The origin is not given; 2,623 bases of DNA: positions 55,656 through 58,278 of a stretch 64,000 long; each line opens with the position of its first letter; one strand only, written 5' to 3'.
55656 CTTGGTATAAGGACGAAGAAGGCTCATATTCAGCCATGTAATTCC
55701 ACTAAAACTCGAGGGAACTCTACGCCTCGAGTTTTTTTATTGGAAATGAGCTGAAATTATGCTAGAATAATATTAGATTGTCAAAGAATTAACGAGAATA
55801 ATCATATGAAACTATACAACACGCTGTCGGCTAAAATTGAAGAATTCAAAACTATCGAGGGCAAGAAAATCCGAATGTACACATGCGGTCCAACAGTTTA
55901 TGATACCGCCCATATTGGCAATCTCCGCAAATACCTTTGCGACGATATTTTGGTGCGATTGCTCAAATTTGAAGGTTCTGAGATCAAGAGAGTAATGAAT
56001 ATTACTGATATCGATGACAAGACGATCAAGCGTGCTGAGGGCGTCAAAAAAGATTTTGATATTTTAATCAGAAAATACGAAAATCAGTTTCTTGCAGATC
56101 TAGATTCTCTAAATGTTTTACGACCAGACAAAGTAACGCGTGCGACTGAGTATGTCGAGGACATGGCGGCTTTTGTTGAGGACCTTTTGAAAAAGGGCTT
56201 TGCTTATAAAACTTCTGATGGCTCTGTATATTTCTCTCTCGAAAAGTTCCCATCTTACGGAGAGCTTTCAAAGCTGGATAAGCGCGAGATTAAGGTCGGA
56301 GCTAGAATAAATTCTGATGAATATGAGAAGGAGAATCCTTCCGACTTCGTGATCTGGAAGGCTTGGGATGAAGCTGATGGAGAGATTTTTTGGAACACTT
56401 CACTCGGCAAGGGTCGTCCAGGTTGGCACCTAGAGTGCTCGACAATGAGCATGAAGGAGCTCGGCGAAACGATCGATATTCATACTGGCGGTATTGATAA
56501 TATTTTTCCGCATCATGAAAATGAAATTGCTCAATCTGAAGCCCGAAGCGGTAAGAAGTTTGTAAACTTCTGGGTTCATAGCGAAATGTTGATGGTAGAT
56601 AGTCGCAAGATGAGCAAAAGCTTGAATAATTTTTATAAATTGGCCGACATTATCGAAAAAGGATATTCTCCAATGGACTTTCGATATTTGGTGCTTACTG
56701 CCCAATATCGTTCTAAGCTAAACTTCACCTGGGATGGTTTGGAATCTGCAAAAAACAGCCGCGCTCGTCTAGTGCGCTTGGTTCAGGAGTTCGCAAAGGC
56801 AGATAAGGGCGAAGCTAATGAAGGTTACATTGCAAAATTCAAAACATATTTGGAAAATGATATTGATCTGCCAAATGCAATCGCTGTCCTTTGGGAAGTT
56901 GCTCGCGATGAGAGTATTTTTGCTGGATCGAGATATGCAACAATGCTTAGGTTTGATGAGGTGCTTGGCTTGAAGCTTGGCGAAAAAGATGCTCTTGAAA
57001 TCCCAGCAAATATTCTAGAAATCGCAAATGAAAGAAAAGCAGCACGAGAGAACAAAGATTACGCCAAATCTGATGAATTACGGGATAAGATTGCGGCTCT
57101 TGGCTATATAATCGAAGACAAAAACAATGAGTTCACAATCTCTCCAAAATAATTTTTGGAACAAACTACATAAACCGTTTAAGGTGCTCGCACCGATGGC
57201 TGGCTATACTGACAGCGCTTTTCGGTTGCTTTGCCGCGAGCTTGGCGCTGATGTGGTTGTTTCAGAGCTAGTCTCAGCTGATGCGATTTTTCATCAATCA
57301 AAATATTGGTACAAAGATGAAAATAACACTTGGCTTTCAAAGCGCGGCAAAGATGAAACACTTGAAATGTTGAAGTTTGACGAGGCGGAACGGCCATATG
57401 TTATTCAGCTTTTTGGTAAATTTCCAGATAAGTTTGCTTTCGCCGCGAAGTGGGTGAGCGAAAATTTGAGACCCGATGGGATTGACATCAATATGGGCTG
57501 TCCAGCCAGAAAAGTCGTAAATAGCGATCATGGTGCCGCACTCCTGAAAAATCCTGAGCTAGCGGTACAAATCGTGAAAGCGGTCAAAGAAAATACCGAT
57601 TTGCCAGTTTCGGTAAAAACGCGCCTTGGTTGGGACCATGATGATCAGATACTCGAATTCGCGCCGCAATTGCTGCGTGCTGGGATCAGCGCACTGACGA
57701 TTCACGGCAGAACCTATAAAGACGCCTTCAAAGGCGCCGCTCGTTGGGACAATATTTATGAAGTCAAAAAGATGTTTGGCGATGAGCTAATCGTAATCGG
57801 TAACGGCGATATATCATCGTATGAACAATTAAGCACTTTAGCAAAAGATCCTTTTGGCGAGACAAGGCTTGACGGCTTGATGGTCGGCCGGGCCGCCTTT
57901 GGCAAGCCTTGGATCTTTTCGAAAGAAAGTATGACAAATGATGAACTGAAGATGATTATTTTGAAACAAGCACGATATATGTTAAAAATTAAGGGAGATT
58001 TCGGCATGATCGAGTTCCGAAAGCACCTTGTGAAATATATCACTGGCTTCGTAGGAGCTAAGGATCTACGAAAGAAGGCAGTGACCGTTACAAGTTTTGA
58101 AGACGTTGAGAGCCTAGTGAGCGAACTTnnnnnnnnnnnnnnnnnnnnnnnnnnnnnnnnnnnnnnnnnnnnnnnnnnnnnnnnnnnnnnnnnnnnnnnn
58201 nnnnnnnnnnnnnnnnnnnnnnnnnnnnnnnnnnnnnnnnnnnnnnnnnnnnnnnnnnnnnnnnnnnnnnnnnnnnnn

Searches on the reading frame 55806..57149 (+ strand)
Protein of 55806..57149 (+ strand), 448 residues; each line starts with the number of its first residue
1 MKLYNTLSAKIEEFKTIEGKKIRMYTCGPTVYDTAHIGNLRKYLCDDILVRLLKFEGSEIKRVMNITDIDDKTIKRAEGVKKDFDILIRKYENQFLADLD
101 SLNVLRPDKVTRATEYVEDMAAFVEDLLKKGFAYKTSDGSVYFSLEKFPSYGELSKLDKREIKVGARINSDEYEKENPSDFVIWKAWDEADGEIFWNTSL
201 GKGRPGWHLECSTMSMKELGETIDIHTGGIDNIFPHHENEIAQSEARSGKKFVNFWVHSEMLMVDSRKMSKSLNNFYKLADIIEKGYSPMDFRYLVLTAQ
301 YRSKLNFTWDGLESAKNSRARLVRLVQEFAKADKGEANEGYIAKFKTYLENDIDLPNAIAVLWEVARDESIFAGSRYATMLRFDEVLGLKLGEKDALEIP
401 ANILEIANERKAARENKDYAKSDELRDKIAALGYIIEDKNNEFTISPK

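Call 34: search_protein_families(library=pfam, proteins=[window:55806-57149:+], max_evalue=0.0001)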
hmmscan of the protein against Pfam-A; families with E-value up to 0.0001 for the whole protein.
window:55806-57149:+ (448 aa): 5 families
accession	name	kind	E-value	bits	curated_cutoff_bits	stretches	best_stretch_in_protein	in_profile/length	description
PF01406.26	tRNA-synt_1e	-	2.3e-109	365.9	27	1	14-316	2-300/301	tRNA synthetases class I (C) catalytic domain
PF09334.17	tRNA-synt_1g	-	2.5e-11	43.4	20.1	1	32-142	11-122/391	tRNA synthetases class I (M)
PF23493.1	CysS_C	-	8e-06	26.3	23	1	408-441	13-46/51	Cysteinyl-tRNA ligase anticodon binding domain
PF00133.28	tRNA-synt_1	-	2e-05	24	22.7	0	223-307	329-413/414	tRNA synthetases class I (I, L, M and V)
PF00749.27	tRNA-synt_1c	-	8.1e-05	22.1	23.4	0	89-137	50-98/314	tRNA synthetases class I (E and Q), catalytic domain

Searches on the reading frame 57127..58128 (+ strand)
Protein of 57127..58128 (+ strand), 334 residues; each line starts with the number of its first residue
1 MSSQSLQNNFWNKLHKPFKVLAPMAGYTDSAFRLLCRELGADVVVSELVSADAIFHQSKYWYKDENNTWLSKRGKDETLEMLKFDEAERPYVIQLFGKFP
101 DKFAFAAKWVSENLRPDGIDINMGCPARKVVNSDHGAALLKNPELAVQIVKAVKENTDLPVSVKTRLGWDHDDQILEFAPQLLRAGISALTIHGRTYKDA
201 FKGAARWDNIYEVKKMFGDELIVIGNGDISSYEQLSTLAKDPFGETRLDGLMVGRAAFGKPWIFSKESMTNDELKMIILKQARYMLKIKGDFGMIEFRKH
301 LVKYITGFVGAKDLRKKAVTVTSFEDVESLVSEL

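Call 34: search_protein_families(library=pfam, proteins=[window:57127-58128:+], max_evalue=0.0001)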
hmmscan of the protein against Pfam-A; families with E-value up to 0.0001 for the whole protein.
window:57127-58128:+ (334 aa): 1 family
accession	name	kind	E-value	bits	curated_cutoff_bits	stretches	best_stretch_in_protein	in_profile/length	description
PF01207.24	Dus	-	1.9e-72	244.4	20.4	1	21-325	2-296/311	Dihydrouridine synthase (Dus)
